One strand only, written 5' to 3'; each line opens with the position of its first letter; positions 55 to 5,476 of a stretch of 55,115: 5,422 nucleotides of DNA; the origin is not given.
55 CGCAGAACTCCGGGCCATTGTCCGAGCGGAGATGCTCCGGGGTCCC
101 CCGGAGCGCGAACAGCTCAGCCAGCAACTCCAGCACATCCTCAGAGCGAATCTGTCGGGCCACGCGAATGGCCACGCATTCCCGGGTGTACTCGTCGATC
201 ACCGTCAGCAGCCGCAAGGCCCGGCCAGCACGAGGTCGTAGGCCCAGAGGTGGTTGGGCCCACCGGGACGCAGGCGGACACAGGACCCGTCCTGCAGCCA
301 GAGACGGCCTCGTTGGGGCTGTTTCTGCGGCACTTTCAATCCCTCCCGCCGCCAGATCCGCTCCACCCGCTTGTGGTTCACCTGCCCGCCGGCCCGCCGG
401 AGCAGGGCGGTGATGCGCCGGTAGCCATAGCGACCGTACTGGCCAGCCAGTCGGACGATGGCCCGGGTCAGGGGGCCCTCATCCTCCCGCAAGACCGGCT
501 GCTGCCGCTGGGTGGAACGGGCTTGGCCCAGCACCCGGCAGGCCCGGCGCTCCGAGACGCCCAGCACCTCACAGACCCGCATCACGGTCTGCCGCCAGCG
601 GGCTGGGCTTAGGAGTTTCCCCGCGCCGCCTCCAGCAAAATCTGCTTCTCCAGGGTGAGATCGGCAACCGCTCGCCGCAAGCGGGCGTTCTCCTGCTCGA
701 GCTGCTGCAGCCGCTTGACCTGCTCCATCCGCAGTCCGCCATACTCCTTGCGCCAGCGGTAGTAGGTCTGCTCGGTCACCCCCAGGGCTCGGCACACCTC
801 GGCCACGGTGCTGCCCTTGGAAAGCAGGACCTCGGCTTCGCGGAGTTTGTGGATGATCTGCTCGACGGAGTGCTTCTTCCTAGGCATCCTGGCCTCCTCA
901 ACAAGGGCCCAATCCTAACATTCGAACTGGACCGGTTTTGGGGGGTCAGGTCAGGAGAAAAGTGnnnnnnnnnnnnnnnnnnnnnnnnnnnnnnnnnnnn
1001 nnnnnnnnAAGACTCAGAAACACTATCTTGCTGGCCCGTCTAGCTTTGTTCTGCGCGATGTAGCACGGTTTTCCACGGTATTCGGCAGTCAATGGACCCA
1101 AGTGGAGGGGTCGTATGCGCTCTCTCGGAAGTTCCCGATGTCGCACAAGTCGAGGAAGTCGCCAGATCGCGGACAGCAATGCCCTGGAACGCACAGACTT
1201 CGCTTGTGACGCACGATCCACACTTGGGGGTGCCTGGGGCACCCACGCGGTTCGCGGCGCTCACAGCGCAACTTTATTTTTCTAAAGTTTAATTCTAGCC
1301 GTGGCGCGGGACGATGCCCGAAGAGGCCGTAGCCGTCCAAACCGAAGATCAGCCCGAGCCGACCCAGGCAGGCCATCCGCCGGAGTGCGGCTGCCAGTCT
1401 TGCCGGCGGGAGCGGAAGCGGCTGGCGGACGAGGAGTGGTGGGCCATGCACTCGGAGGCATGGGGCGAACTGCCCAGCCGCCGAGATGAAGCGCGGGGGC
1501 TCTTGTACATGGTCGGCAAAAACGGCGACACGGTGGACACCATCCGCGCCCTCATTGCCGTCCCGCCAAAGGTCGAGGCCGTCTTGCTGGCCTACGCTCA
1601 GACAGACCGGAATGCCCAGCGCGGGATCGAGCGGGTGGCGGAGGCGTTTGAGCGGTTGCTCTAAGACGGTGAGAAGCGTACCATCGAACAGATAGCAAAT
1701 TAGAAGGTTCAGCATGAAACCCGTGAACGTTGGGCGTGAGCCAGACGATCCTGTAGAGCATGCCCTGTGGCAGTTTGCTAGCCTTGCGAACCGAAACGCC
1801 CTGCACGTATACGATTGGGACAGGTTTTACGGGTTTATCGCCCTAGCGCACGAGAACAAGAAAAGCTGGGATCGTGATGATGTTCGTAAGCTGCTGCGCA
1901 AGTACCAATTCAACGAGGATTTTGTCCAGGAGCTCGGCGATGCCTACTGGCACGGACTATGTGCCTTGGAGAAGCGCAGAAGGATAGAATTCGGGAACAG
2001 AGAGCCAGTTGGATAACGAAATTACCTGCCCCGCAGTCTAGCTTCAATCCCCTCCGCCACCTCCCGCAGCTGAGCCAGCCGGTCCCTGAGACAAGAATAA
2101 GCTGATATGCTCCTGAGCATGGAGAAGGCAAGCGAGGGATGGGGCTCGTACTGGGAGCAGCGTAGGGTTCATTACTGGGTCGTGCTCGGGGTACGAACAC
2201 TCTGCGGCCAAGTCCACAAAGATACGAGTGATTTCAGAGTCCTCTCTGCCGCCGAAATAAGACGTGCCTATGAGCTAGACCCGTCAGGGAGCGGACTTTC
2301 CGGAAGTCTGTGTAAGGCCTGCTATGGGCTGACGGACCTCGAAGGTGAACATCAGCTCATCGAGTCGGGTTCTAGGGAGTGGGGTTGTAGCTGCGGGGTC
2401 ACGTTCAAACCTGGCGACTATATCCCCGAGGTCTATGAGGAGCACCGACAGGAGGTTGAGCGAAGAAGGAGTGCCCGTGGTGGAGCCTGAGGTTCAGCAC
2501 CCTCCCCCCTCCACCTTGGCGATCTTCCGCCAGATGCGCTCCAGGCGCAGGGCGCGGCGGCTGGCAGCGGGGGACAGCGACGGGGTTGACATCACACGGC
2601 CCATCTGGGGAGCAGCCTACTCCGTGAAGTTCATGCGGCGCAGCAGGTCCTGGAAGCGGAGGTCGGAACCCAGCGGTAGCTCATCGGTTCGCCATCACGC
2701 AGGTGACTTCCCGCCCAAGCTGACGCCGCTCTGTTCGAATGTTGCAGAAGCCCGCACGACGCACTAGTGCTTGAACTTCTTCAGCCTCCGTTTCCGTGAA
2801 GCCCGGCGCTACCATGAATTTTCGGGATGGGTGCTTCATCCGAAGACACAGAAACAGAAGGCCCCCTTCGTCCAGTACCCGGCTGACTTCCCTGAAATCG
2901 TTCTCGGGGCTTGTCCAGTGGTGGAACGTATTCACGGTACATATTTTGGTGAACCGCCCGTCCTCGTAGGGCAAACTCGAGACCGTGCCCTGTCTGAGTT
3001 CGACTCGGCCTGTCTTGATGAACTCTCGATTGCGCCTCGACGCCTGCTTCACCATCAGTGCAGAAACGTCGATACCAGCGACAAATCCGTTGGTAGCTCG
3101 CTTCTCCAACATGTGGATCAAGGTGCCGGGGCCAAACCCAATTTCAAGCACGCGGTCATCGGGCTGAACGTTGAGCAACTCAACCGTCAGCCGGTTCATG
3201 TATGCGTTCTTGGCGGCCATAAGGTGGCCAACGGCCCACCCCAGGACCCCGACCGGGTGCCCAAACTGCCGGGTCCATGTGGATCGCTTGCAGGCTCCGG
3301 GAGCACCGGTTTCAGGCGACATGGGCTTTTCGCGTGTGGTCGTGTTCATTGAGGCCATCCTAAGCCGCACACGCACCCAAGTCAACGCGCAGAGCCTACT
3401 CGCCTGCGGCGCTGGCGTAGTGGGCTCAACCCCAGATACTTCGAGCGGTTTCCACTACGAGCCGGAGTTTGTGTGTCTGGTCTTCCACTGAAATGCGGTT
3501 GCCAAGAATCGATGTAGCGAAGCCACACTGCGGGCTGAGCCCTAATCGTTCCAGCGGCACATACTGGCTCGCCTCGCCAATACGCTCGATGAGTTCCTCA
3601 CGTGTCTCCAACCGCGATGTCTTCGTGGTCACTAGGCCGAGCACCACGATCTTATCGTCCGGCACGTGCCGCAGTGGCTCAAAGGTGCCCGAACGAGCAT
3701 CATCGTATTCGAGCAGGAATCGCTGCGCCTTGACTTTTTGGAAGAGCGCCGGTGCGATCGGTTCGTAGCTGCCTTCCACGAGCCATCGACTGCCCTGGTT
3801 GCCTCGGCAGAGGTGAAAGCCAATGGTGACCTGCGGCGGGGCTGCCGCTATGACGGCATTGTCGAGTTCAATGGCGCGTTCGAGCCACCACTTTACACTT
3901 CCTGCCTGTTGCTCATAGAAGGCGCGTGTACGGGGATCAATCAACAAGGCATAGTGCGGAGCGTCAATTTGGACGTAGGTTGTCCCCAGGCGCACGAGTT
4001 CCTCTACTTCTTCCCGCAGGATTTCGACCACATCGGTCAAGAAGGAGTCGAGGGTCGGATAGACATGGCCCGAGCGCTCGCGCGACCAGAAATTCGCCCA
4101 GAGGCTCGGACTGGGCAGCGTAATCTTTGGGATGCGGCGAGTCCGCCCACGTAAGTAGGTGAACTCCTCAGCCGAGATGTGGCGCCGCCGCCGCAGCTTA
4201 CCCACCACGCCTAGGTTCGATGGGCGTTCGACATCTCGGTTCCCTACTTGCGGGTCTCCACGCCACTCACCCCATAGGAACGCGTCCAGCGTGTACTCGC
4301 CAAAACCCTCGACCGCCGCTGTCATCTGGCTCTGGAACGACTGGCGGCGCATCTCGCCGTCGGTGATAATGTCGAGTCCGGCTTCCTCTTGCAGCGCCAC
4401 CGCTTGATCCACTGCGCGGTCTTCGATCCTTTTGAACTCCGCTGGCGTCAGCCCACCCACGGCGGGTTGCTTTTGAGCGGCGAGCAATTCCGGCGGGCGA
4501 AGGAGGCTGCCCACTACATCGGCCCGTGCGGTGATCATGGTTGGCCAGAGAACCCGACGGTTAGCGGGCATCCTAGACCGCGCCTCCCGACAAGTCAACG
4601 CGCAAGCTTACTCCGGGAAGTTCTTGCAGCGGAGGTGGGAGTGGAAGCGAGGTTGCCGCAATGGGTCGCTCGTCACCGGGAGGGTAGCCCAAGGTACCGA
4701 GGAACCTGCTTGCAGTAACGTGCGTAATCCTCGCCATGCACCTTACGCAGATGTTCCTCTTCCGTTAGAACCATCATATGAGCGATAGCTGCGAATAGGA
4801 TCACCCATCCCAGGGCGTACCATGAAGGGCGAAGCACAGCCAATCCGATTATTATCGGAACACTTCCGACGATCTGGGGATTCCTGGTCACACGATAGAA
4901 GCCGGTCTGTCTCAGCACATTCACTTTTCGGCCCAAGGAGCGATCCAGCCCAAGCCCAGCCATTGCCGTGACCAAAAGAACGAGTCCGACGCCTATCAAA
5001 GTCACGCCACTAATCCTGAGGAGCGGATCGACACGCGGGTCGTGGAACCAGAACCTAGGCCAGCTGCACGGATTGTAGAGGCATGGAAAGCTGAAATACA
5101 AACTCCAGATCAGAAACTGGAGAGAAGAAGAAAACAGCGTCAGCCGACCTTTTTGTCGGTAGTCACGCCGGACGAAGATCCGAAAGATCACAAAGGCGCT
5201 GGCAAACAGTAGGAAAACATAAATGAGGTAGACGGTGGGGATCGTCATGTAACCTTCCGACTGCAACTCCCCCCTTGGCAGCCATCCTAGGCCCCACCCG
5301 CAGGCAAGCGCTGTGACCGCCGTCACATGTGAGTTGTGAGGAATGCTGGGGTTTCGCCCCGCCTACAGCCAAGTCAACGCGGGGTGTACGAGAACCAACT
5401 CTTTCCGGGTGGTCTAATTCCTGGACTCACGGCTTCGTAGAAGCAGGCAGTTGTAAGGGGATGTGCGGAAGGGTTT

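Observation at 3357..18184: One promoter cassette reused in front of at least ten unrelated island genes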

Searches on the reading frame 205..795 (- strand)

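Call 16: search_protein_families(library=pfam, proteins=[window:205-795:-], max_evalue=0.001)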
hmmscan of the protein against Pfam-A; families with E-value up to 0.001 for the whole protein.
window:205-795:- (196 aa): 1 family
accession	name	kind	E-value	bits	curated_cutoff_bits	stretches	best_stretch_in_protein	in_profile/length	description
PF13276.12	HTH_21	-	4.5e-15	56.1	28.1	1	110-160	7-59/60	HTH-like domain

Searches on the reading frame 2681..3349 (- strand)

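Call 13: search_protein_families(library=pfam, proteins=[window:2681-3349:-], max_evalue=0.01)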
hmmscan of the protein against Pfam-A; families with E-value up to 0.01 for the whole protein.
window:2681-3349:- (222 aa): 9 families
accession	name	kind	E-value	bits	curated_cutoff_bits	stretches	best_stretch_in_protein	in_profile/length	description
PF13649.12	Methyltransf_25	-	5.3e-18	65.9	27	1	67-163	1-97/97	Methyltransferase domain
PF08241.18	Methyltransf_11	-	1.4e-17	64.5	21.2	1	68-167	1-95/95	Methyltransferase domain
PF13847.12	Methyltransf_31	-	9.8e-13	48.5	27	1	64-167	4-109/145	Methyltransferase domain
PF08242.18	Methyltransf_12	-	9.9e-10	39.5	30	1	68-165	1-98/98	Methyltransferase domain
PF01209.24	Ubie_methyltran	-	3.5e-09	36.8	20.1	1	54-178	38-161/233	ubiE/COQ5 methyltransferase family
PF13489.12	Methyltransf_23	-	8.4e-09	35.8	27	1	53-184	11-124/164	Methyltransferase domain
PF02353.26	CMAS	-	4.3e-06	26.7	27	1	53-173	52-171/273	Mycolic acid cyclopropane synthetase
PF01135.25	PCMT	-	0.00022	21.5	20.3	1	48-109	58-120/210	Protein-L-isoaspartate(D-aspartate) O-methyltransferase (PCMT)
PF01728.25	FtsJ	-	0.0093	16.3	24.1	0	61-113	19-72/181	FtsJ-like methyltransferase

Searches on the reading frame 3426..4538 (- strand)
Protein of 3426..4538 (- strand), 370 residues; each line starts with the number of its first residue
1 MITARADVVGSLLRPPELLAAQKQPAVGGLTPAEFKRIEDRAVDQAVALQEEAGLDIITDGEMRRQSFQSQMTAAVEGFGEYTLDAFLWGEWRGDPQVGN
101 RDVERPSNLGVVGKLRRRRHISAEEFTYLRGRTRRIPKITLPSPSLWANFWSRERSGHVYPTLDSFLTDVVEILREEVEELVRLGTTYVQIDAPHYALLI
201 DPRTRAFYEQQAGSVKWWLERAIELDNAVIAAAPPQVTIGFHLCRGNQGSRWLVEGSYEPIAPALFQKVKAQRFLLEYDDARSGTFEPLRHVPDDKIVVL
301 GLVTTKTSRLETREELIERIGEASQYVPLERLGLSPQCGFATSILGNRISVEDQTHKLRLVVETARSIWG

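Call 13: search_protein_families(library=pfam, proteins=[window:3426-4538:-], max_evalue=0.01)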
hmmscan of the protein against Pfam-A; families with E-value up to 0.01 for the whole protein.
window:3426-4538:- (370 aa): 1 family
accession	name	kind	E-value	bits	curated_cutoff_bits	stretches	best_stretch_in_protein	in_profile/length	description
PF01717.24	Meth_synt_2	-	3.4e-18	66.5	21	1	8-365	5-322/324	Cobalamin-independent synthase, Catalytic domain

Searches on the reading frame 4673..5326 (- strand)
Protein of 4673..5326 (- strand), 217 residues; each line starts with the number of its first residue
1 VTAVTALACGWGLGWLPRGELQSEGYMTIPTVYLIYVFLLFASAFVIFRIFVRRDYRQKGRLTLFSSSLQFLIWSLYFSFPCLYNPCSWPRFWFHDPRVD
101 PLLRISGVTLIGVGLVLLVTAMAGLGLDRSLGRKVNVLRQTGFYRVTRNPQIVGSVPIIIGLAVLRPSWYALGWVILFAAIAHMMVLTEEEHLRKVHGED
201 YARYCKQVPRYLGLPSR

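Call 13: search_protein_families(library=pfam, proteins=[window:4673-5326:-], max_evalue=0.01)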
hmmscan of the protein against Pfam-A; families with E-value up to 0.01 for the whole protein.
window:4673-5326:- (217 aa): 1 family
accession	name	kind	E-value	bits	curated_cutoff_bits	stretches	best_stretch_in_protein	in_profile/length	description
PF04191.18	PEMT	-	5e-12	46.6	25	1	105-199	4-104/105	Phospholipid methyltransferase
